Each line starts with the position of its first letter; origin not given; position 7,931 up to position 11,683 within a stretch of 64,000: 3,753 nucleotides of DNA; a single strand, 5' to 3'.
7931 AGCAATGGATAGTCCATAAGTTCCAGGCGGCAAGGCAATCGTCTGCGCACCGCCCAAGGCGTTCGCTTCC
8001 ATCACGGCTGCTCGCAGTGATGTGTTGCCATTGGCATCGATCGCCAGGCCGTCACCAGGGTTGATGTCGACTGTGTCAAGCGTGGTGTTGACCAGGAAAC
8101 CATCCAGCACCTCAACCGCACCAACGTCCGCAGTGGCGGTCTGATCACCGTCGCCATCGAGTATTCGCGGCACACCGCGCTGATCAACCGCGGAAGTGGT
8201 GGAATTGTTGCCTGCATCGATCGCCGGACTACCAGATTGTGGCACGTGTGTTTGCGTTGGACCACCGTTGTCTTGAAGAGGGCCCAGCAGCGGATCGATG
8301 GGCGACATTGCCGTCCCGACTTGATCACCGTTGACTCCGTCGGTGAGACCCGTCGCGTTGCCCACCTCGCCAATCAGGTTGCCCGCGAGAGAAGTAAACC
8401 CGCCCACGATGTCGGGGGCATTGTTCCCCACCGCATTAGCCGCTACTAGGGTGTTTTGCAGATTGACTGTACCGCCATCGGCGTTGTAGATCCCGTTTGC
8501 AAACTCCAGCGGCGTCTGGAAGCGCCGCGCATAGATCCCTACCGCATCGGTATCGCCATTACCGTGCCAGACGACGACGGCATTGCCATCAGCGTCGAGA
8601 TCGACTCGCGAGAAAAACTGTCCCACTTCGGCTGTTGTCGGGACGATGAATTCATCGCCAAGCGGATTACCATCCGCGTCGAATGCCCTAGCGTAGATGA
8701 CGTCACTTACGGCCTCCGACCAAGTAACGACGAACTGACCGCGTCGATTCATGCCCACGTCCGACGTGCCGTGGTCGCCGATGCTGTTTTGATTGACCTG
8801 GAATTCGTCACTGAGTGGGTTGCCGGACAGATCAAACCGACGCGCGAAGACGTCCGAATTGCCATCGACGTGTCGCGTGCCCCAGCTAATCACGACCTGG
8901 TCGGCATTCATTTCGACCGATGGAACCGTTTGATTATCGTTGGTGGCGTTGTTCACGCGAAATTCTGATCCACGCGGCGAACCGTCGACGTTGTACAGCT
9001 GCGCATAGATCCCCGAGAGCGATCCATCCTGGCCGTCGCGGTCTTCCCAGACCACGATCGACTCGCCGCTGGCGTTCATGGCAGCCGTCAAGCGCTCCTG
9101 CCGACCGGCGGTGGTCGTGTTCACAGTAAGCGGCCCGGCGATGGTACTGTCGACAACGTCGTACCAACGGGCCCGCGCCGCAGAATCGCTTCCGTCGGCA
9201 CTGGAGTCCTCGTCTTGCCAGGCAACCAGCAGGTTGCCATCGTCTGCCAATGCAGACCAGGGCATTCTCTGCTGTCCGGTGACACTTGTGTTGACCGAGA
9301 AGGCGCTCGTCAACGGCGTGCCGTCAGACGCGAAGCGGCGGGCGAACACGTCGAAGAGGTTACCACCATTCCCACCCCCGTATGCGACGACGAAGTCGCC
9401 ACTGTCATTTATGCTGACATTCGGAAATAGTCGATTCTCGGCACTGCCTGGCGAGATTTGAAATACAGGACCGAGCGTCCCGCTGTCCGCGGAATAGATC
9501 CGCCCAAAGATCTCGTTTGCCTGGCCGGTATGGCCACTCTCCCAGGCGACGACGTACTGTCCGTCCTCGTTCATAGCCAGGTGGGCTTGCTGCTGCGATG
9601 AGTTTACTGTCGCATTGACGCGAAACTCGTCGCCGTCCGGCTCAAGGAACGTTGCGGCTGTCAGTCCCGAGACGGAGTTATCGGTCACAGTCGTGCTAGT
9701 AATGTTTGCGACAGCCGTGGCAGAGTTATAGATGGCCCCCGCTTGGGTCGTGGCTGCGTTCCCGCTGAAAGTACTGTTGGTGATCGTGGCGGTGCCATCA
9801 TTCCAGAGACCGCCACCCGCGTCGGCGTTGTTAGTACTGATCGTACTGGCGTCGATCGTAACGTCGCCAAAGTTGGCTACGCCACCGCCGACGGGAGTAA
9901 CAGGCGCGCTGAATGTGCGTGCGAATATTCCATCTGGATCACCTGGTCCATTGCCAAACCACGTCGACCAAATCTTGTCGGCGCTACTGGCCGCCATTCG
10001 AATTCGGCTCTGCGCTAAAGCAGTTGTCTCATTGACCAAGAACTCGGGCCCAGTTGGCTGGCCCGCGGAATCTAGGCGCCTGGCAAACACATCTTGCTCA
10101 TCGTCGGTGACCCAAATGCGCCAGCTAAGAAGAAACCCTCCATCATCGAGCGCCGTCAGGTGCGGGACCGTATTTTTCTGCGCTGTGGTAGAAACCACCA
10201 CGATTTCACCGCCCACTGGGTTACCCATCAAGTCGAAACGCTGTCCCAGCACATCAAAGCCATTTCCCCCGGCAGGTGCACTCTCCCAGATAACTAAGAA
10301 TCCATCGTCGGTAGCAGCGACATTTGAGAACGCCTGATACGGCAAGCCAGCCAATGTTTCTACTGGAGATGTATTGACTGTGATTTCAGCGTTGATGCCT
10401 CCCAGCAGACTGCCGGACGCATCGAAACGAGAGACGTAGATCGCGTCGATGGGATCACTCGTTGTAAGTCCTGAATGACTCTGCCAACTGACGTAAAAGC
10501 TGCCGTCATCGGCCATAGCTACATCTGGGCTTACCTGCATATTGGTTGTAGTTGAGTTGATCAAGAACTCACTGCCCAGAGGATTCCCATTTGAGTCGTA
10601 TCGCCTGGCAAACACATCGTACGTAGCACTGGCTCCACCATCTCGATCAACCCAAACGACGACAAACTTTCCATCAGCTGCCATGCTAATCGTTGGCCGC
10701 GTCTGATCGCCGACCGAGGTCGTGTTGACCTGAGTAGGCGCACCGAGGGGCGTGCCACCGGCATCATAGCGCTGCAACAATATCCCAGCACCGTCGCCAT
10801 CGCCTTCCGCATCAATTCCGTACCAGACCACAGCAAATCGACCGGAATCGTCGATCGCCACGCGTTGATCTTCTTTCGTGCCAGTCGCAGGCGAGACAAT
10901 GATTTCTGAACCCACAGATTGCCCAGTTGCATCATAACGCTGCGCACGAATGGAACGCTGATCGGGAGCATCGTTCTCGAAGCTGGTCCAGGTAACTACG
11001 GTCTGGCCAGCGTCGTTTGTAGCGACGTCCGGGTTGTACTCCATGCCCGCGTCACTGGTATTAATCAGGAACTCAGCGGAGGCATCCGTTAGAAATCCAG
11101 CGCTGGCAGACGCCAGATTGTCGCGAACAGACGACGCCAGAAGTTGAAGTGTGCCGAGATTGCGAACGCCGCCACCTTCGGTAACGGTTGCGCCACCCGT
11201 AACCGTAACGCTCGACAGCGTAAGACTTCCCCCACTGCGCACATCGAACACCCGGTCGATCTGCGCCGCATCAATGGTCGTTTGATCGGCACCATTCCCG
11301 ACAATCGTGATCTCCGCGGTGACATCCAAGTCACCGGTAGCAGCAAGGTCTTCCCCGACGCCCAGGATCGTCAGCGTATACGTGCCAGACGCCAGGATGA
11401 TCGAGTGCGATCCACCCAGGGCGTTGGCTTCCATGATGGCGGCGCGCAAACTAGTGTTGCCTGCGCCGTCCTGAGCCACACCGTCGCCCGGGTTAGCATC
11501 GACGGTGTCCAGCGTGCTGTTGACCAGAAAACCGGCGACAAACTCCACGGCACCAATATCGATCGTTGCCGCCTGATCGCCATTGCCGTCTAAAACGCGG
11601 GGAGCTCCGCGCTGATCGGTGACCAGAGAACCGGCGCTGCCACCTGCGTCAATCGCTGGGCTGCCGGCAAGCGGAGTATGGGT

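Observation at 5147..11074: Three arrays of exactly seven ~55-aa repeats with no family name I can assign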

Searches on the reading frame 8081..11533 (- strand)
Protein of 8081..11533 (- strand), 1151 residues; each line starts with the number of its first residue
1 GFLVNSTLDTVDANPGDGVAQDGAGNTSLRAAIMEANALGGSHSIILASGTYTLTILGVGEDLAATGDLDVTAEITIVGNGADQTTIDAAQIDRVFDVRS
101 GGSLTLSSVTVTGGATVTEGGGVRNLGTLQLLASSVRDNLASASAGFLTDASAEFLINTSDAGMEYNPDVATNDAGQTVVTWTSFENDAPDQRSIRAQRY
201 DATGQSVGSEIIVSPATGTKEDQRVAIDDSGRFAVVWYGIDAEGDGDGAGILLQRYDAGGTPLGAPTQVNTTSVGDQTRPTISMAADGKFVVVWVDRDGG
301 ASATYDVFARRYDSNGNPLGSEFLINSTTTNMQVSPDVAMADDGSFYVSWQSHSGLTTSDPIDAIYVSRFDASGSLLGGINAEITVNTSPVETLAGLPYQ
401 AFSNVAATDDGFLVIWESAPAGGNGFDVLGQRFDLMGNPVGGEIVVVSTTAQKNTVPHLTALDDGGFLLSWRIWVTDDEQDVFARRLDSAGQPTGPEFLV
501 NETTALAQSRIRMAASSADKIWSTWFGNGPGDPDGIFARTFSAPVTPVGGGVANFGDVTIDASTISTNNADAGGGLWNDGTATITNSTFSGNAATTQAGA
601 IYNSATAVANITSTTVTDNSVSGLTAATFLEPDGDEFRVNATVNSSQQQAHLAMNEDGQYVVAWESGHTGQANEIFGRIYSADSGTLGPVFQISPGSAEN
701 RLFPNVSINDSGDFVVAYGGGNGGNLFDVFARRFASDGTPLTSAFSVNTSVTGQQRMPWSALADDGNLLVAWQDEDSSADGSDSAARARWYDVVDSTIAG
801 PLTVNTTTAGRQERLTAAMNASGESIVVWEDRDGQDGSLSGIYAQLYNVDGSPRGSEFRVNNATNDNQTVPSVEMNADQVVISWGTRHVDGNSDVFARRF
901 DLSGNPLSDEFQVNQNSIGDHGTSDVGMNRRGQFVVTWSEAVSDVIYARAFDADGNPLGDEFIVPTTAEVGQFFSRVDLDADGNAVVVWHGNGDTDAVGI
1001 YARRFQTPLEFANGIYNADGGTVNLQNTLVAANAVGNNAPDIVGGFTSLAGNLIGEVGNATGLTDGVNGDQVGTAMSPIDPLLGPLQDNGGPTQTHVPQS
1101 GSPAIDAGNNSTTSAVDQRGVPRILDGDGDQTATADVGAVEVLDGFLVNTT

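Call 57: find_homologous_proteins(query=window:8081-11533:-, max_evalue=1e-10)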
Query window:8081-11533:- (1151 aa): 446 proteins with E <= 1e-10 among 8000 candidates; the best 120 are listed.
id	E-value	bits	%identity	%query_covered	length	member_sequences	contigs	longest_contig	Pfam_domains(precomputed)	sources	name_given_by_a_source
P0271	1.6e-234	800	27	72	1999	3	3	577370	PF01839.30,PF13517.13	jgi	jgi:hypothetical protein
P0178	7.0e-192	659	28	73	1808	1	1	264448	-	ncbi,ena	-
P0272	2.3e-191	657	34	74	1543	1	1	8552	PF24051.2,PF04616.21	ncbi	ncbi:MAG: hypothetical protein AAF624_12320, partial [Bacteroidota bacterium]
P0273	2.2e-188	647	28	74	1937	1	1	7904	PF17417.9,PF00353.26,PF04616.21,PF18911.7,PF04234.19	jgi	jgi:hypothetical protein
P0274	1.2e-179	618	60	11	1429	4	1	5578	PF13229.13,PF05048.20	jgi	jgi:parallel beta-helix repeat protein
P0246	4.9e-178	613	31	75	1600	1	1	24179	-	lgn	-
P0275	8.8e-159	549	29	74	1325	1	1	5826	PF04234.19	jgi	jgi:hypothetical protein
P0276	1.2e-147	512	60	11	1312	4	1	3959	PF17210.10,PF00082.28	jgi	jgi:CSLREA domain-containing protein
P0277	1.1e-144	502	29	73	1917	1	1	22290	PF20009.5,PF00353.26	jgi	jgi:Ca2+-binding RTX toxin-like protein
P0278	1.7e-137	479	33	69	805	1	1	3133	PF03843.19,PF22847.3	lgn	-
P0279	2.3e-123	432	51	11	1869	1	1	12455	PF13229.13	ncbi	ncbi:MAG: choice-of-anchor Q domain-containing protein [Pirellulales bacterium]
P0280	8.2e-122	427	38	48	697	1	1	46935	-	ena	-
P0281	1.1e-121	426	60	10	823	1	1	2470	-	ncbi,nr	ncbi:MAG: hypothetical protein NTY19_22150, partial [Planctomycetota bacterium]|nr:hypothetical prot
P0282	1.7e-120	422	57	13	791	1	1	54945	PF02415.24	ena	-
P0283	4.6e-108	381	55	12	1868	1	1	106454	-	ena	-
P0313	3.7e-79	285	28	63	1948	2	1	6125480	PF06739.18,PF18911.7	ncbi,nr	ncbi:SBBP repeat-containing protein [Polystyrenella longa]|nr:SBBP repeat-containing protein [Polyst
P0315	6.4e-79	285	28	64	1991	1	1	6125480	PF06739.18,PF18911.7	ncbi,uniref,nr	ncbi:Beta-propeller repeat protein [Polystyrenella longa]|uniref:Beta-propeller repeat protein n=1 T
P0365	1.3e-54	204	42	12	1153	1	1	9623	-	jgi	jgi:CSLREA domain-containing protein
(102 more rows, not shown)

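Call 59: search_protein_families(library=pfam, proteins=[P0313, P0315, P0271], max_evalue=0.01)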
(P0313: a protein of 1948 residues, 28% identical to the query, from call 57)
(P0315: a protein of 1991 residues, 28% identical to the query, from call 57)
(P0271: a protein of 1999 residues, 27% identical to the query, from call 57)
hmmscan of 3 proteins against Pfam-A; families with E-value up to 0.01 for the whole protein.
P0313 (1948 aa): 4 families
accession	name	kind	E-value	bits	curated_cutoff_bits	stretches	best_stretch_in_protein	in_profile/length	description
PF06739.17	SBBP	-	8.3e-29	99.7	20.5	4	176-204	2-31/38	Beta-propeller repeat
PF18911.6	PKD_4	-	1.6e-06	28.5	27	1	3-97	2-79/85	PKD domain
PF25293.1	Beta-prop_EMC1_N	-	0.00071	19.8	34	0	992-1037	131-175/219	EMC1 N-terminal beta-propeller domain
PF22352.2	K319L-like_PKD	-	0.0013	19.2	27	1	581-674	1-84/84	K319L-like, PKD domain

P0315 (1991 aa): 2 families
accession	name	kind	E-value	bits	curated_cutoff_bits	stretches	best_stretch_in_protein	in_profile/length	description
PF06739.17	SBBP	-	3.7e-19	68.8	20.5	2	495-516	8-30/38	Beta-propeller repeat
PF18911.6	PKD_4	-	4e-07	30.4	27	1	46-91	2-44/85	PKD domain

P0271 (1999 aa): 3 families
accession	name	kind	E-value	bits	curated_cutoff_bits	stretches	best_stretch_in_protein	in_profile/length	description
PF13517.12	FG-GAP_3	-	7.4e-17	62.1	26.9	4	1684-1743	1-60/61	FG-GAP-like repeat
PF01839.29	FG-GAP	-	2.9e-16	59.4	22.1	2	1677-1698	3-23/37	FG-GAP repeat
PF04234.18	CopC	-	0.00061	21.2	23.3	0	338-371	48-81/92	CopC domain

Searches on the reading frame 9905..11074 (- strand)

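Call 7: search_protein_families(library=pfam, proteins=[window:9905-11074:-], max_evalue=1)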
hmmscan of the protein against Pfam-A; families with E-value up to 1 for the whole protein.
window:9905-11074:- (390 aa): 5 families
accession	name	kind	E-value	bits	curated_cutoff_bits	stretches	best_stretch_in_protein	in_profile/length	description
PF16447.10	DUF5044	-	0.063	13.6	25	1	179-224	121-166/178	Domain of unknown function (DUF5044)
PF22036.2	MoaF_like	-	0.065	13.6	27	0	158-204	17-63/94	MoaF-like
PF06788.19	UPF0257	-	0.066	13.4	25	0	156-185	144-173/236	Uncharacterised protein family (UPF0257)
PF04234.18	CopC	-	0.12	13.8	23.3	0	292-324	48-80/92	CopC domain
PF02369.22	Big_1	-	0.82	10.3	34.9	0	281-307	27-53/93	Bacterial Ig-like domain (group 1)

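Call 8: search_protein_families(library=ncbifam, proteins=[window:9905-11074:-], max_evalue=1)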
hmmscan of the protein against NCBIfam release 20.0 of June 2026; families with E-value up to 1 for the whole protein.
window:9905-11074:- (390 aa): 2 families
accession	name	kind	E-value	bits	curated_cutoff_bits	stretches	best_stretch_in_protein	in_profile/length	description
NF053835.1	PDIAV_lipo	equivalog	1.2e-09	38.1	90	3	112-203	28-112/458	PDIAV motif-containing lipoprotein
NF038383.1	lipo_LIC12048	equivalog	5.8e-06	24.2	700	2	106-335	1026-1251/1441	LIC12048 family lipoprotein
